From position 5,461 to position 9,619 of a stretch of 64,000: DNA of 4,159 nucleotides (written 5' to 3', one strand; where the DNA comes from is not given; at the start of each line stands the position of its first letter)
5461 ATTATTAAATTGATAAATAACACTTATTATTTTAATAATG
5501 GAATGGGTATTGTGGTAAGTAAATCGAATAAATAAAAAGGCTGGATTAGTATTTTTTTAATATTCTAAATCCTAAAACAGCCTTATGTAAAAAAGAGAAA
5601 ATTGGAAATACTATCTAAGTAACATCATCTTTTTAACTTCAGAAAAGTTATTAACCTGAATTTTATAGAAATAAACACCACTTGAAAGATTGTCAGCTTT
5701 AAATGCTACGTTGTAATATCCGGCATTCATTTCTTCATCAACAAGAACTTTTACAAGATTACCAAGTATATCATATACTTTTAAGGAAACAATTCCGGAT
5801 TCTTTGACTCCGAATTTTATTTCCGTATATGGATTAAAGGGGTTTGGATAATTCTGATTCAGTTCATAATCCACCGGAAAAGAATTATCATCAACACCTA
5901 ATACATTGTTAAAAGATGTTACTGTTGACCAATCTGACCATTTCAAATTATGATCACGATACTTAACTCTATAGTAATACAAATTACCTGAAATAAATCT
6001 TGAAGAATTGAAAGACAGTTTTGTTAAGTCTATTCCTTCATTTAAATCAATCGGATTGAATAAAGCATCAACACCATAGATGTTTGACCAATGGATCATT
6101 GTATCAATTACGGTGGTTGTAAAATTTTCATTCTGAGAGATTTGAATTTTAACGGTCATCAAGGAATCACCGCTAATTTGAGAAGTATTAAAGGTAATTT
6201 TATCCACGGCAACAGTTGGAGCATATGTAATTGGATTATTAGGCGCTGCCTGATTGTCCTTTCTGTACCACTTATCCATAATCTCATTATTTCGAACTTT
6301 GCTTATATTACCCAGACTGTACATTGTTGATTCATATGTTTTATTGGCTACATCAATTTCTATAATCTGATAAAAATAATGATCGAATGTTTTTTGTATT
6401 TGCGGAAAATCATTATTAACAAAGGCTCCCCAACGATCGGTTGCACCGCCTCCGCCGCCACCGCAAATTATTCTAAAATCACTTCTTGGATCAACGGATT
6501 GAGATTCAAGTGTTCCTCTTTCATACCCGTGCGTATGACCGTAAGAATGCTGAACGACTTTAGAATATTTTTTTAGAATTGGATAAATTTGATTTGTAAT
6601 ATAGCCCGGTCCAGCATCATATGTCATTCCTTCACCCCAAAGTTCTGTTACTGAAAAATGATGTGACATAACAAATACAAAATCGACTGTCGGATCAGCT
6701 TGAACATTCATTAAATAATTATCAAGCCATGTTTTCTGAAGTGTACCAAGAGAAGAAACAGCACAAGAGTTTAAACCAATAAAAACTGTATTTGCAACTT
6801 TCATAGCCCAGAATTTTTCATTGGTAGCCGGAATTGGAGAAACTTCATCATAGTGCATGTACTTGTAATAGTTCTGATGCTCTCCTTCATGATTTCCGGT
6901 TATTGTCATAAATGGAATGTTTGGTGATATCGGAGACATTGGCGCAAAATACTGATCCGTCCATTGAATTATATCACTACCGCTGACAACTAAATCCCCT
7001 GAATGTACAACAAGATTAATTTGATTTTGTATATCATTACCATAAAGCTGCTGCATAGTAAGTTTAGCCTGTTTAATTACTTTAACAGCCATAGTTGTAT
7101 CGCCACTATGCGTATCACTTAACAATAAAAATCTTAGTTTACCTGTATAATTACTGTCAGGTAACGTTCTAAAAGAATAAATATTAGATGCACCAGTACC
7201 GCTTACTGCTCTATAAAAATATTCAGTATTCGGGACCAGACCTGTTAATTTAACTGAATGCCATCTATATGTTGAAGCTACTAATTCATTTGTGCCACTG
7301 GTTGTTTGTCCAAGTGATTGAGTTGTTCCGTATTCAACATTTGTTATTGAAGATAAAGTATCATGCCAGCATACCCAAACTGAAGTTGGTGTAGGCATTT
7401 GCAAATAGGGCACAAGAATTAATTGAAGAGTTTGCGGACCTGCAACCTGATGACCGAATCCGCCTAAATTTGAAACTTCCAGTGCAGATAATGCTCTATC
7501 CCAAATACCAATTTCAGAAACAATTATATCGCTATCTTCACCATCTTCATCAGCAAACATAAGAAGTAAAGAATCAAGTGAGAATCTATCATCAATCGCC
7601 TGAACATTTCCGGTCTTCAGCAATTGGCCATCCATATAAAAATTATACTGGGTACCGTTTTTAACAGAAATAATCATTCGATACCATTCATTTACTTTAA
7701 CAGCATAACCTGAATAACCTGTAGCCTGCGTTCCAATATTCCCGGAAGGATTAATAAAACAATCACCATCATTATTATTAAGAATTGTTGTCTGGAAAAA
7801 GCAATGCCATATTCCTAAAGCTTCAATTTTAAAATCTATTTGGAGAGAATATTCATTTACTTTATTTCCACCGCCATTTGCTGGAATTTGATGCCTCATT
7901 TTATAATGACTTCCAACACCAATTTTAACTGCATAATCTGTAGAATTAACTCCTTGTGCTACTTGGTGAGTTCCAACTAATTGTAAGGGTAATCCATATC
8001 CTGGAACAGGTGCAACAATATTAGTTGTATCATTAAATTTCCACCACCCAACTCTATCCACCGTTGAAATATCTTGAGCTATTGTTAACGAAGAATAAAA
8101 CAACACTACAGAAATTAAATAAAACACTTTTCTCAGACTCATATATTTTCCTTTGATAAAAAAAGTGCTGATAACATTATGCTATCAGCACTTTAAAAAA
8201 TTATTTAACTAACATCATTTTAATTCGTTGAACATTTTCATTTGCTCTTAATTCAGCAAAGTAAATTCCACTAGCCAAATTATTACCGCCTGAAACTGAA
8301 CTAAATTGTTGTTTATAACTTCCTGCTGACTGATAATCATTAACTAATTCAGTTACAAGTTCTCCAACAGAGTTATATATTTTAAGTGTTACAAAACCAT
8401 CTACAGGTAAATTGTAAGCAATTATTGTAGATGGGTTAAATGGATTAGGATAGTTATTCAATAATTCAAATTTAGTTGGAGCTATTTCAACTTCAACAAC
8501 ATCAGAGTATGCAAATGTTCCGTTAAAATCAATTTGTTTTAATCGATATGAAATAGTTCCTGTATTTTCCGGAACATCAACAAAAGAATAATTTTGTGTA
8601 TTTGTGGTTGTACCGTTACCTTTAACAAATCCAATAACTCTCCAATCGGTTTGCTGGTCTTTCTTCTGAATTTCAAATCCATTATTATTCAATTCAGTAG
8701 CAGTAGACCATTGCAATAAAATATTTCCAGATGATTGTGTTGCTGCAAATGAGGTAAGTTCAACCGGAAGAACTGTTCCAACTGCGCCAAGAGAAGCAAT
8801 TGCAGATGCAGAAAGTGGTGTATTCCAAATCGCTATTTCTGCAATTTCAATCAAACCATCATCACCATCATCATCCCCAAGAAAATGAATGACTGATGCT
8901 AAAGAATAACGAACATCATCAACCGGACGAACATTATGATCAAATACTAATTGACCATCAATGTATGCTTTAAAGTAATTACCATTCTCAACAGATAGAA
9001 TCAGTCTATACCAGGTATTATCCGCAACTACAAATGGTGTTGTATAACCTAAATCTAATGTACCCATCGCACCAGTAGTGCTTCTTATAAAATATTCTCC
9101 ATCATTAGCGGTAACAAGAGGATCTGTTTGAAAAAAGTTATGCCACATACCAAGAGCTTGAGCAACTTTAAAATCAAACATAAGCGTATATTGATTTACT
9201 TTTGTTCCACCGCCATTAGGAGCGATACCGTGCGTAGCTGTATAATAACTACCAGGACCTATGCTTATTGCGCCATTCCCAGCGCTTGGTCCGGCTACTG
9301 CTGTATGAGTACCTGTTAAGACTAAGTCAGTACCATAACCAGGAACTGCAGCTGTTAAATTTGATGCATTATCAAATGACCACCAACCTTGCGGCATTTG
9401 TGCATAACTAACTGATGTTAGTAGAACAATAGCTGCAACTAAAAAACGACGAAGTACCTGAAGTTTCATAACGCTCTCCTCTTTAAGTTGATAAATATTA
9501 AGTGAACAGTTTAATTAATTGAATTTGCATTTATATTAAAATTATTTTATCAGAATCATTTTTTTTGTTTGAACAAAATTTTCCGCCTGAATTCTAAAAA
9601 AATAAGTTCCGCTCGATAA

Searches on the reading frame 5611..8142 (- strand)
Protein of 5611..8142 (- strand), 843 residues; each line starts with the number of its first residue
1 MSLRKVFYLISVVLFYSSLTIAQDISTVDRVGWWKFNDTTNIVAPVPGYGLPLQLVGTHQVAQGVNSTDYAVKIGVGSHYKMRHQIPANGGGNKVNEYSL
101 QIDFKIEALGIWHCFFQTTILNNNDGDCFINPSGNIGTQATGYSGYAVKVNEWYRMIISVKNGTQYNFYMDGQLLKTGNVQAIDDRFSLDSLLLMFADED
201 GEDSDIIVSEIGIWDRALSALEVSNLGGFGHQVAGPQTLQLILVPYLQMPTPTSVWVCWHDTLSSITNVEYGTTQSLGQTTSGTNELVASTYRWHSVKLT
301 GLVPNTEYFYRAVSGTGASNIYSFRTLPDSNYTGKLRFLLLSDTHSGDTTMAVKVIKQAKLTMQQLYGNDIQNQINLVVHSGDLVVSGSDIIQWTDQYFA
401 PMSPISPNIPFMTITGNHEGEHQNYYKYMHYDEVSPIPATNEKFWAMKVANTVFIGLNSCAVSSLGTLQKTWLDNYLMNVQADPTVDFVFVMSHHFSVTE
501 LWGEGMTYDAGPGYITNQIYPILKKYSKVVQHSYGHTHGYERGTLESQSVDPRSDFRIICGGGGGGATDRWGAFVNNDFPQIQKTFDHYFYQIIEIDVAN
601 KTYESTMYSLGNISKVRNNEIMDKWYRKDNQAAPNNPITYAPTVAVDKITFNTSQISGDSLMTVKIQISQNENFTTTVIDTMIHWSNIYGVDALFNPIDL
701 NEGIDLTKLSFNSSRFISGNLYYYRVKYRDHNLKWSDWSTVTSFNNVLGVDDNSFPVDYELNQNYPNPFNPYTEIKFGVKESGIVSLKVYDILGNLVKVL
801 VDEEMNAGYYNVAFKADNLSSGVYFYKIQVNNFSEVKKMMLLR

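Call 9: search_protein_families(library=pfam, proteins=[window:5611-8142:-], max_evalue=0.001)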
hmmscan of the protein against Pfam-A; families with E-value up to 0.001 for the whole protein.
window:5611-8142:- (843 aa): 4 families
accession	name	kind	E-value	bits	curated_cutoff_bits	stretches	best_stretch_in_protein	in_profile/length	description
PF00149.33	Metallophos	-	1.7e-12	48.6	21.5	1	336-540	1-191/191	Calcineurin-like phosphoesterase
PF16656.11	Pur_ac_phosph_N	-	6.1e-12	46.4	30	1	248-326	9-93/93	Purple acid Phosphatase, N-terminal domain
PF18962.6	Por_Secre_tail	-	3.7e-10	40.4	27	1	765-840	2-74/75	Secretion system C-terminal sorting domain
PF13385.13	Laminin_G_3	-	8.3e-07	29.7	27.6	1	123-224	51-151/151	Concanavalin A-like lectin/glucanases superfamily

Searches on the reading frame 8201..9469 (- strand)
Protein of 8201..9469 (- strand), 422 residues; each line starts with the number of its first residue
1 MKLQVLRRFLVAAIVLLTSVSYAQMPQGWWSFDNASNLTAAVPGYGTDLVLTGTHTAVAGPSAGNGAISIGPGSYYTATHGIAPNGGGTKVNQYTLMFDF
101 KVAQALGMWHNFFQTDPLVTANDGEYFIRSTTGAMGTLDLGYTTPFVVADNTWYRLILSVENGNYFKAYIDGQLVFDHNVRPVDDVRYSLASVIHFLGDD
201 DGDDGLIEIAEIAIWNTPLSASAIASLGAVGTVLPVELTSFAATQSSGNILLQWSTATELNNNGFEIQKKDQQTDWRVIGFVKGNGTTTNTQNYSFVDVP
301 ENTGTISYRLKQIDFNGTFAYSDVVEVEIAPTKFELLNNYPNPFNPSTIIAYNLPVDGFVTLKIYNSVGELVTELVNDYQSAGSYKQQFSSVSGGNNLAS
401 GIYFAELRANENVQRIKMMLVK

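Call 9: search_protein_families(library=pfam, proteins=[window:8201-9469:-], max_evalue=0.001)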
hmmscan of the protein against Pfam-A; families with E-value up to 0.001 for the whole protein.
window:8201-9469:- (422 aa): 2 families
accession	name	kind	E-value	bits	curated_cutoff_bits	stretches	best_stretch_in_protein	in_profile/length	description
PF13385.13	Laminin_G_3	-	6.4e-07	30.1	27.6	1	90-225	15-151/151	Concanavalin A-like lectin/glucanases superfamily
PF18962.6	Por_Secre_tail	-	3.2e-06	27.8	27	1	340-414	2-69/75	Secretion system C-terminal sorting domain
